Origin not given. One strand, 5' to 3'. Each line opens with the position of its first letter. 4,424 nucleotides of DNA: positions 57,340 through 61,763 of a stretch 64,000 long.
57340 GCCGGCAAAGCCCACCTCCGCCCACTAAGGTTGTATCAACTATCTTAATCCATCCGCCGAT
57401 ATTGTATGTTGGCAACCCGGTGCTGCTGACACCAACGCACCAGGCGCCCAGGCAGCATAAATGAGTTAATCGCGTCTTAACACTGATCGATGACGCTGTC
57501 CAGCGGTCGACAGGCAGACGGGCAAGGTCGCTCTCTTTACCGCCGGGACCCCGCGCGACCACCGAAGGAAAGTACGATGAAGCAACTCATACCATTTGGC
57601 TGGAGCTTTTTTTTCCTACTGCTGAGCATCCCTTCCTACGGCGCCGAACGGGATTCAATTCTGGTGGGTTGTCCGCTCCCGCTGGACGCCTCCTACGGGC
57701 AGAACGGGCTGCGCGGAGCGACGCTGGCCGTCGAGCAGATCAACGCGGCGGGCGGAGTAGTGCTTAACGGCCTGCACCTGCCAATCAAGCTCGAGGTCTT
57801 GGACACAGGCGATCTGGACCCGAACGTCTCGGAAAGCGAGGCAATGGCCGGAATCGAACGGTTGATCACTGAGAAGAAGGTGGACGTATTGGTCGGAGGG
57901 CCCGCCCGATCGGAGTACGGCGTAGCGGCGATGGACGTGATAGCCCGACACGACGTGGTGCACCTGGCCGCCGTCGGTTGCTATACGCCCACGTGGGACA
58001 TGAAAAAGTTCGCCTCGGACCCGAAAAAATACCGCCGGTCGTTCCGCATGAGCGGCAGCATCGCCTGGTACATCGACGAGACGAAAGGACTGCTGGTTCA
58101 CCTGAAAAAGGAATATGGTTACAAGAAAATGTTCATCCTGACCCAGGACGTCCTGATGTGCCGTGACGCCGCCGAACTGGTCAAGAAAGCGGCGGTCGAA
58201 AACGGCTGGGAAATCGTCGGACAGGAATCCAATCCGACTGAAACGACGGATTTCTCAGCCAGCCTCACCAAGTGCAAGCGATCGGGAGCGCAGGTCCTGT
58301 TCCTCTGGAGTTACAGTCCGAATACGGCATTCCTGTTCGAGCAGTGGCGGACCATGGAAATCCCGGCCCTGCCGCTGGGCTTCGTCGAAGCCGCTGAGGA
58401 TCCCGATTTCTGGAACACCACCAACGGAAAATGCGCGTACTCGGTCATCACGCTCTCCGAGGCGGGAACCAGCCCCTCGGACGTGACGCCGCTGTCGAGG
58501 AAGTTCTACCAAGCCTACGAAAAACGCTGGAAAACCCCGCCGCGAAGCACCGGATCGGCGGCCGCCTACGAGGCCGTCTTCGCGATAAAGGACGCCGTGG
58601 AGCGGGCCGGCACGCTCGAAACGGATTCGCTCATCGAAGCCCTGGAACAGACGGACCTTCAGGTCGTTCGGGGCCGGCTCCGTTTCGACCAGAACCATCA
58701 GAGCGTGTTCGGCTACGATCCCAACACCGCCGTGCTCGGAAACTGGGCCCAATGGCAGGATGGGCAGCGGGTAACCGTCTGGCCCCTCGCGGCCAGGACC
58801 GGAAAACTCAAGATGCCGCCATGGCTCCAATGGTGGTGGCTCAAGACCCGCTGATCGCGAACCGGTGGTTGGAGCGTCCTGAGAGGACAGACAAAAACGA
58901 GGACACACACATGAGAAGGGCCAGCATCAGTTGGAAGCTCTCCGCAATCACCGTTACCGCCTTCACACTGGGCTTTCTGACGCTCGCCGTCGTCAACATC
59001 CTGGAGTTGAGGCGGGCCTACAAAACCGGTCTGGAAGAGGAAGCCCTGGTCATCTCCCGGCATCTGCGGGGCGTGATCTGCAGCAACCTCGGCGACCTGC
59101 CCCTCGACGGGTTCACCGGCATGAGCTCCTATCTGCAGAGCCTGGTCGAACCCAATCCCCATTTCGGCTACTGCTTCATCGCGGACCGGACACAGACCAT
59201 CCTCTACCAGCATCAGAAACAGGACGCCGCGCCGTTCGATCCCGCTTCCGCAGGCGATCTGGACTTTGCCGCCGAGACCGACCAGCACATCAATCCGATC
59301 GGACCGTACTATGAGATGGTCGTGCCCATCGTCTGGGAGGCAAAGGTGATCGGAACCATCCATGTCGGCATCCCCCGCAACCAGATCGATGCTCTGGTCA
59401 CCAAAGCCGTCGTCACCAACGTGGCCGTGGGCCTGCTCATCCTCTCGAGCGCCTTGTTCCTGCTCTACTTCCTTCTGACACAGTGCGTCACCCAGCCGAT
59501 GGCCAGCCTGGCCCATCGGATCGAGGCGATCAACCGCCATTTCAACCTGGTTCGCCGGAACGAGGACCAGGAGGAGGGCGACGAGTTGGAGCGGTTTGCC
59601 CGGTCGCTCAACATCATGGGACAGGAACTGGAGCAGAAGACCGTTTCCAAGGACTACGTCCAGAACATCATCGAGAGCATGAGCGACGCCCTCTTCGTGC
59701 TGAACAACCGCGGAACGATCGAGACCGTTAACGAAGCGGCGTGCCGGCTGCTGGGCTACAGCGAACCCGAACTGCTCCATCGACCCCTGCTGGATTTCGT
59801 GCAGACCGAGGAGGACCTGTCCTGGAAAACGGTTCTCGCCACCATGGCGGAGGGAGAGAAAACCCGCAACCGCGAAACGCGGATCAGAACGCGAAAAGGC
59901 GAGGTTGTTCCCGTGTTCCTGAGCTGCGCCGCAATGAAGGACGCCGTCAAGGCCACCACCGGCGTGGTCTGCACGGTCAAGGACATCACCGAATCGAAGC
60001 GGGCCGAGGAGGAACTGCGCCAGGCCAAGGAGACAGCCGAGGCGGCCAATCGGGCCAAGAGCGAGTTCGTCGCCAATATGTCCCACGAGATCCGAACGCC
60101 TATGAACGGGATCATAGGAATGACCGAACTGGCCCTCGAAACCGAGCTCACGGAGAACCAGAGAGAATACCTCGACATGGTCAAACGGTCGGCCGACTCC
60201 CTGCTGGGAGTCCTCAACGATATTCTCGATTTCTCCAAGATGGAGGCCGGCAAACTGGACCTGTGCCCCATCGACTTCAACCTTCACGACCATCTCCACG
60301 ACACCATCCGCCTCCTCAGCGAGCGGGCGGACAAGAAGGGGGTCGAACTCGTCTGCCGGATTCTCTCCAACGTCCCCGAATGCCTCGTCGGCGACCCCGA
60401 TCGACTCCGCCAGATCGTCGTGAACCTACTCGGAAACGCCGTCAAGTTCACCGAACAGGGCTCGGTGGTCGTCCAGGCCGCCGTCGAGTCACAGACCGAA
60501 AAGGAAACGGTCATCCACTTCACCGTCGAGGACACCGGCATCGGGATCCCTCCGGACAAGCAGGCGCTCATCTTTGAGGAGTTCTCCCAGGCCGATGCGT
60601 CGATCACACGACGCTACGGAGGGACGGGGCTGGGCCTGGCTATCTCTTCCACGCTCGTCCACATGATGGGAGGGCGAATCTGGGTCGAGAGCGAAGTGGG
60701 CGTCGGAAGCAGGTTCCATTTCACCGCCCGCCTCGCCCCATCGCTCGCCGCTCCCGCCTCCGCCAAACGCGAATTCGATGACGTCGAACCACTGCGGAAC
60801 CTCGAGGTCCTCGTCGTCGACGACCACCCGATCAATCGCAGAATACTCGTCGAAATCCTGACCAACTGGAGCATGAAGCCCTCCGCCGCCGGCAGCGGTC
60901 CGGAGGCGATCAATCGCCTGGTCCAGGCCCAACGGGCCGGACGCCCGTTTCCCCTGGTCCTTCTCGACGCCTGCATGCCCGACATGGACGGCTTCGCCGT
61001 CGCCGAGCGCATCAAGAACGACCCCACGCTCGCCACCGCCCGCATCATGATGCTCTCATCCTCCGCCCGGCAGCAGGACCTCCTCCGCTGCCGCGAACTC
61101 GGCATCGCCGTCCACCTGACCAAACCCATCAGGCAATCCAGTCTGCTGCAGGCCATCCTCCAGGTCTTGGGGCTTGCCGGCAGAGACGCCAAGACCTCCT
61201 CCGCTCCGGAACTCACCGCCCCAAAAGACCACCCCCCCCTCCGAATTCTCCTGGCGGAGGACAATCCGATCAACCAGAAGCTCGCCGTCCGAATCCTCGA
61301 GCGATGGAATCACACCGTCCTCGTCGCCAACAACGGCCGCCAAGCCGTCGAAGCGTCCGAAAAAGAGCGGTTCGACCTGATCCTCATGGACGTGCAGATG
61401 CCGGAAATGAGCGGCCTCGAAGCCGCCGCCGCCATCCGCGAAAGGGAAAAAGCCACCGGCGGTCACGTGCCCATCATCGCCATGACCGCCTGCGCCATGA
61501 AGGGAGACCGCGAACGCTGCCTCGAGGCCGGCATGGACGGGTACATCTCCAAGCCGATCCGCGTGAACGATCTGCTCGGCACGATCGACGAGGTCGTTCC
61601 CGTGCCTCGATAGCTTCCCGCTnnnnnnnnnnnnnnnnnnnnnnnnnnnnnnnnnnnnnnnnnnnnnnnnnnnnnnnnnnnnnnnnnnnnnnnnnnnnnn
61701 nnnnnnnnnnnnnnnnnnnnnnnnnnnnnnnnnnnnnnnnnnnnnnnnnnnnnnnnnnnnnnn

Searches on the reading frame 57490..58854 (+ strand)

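Call 13: search_protein_families(library=pfam, proteins=[window:57490-58854:+], max_evalue=0.001)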
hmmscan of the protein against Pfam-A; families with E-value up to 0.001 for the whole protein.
window:57490-58854:+ (454 aa): 3 families
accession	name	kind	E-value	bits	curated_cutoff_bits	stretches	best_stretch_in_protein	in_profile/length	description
PF13458.12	Peripla_BP_6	-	2.6e-41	142.9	31.7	1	67-404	15-328/343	Periplasmic binding protein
PF01094.35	ANF_receptor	-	4.4e-11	42.9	25.4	1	77-409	6-345/353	Receptor family ligand binding region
PF13433.12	Peripla_BP_5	-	1.6e-10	41.1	27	1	203-404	126-325/363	Periplasmic binding protein domain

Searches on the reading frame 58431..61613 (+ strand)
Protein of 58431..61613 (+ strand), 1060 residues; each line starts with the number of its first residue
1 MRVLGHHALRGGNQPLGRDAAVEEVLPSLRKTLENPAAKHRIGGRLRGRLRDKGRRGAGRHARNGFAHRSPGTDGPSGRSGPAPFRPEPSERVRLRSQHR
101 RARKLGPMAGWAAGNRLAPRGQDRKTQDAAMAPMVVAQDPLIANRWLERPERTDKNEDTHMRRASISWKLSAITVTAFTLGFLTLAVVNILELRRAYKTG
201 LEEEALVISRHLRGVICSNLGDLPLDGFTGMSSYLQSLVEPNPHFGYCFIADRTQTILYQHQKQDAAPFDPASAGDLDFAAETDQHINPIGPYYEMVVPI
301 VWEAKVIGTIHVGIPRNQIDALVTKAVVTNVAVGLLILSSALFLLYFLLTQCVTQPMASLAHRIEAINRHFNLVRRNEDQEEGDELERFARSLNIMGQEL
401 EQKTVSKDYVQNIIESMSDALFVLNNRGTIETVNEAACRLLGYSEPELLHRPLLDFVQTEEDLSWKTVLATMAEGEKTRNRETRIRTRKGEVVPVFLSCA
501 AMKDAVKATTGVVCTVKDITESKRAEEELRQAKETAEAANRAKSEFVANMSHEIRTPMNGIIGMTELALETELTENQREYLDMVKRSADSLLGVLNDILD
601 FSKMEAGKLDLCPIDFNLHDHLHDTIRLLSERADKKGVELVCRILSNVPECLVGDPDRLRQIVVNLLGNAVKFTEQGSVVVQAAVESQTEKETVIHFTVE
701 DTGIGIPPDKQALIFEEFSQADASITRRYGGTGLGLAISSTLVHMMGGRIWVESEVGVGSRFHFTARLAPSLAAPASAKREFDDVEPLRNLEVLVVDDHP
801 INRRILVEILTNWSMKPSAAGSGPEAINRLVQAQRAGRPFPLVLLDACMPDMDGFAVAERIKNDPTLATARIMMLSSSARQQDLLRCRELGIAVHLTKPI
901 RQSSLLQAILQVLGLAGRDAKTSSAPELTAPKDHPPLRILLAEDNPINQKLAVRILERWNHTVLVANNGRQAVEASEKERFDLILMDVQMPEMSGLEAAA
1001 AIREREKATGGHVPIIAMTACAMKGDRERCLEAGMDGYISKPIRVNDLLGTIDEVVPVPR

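Call 13: search_protein_families(library=pfam, proteins=[window:58431-61613:+], max_evalue=0.001)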
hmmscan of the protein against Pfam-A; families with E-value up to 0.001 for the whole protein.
window:58431-61613:+ (1060 aa): 11 families
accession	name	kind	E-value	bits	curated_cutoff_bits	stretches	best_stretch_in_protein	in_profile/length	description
PF00072.30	Response_reg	-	1.7e-50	170.3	30.2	2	939-1052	1-110/111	Response regulator receiver domain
PF02518.31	HATPase_c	-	2.4e-30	105.7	26.4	1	654-768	1-109/111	Histidine kinase-, DNA gyrase B-, and HSP90-like ATPase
PF00512.31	HisKA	-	1.1e-23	83.5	26.9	1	542-607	1-66/66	His Kinase A (phospho-acceptor) domain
PF13426.13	PAS_9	-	1e-16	61.5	27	1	419-521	2-103/103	PAS domain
PF00989.32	PAS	-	1.6e-16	60.8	22.6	1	410-519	3-113/113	PAS fold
PF08448.16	PAS_4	-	5.9e-10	39.8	23.1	1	415-524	2-110/110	PAS fold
PF13188.13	PAS_8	-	1.5e-09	37.9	21.8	1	410-465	3-57/65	PAS domain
PF17203.10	sCache_3_2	-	1.8e-07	31.7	28.4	1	238-326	46-138/140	Single cache domain 3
PF08447.18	PAS_3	-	2.2e-06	28.3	25.6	1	432-515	3-88/89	PAS fold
PF24820.1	Diguanyl_cycl_sensor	-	3.8e-06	27.3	28.1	1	413-502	1-96/109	Diguanylate cyclase-like sensor domain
PF12860.13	PAS_7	-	0.00026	21.5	27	1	414-527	1-115/115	PAS fold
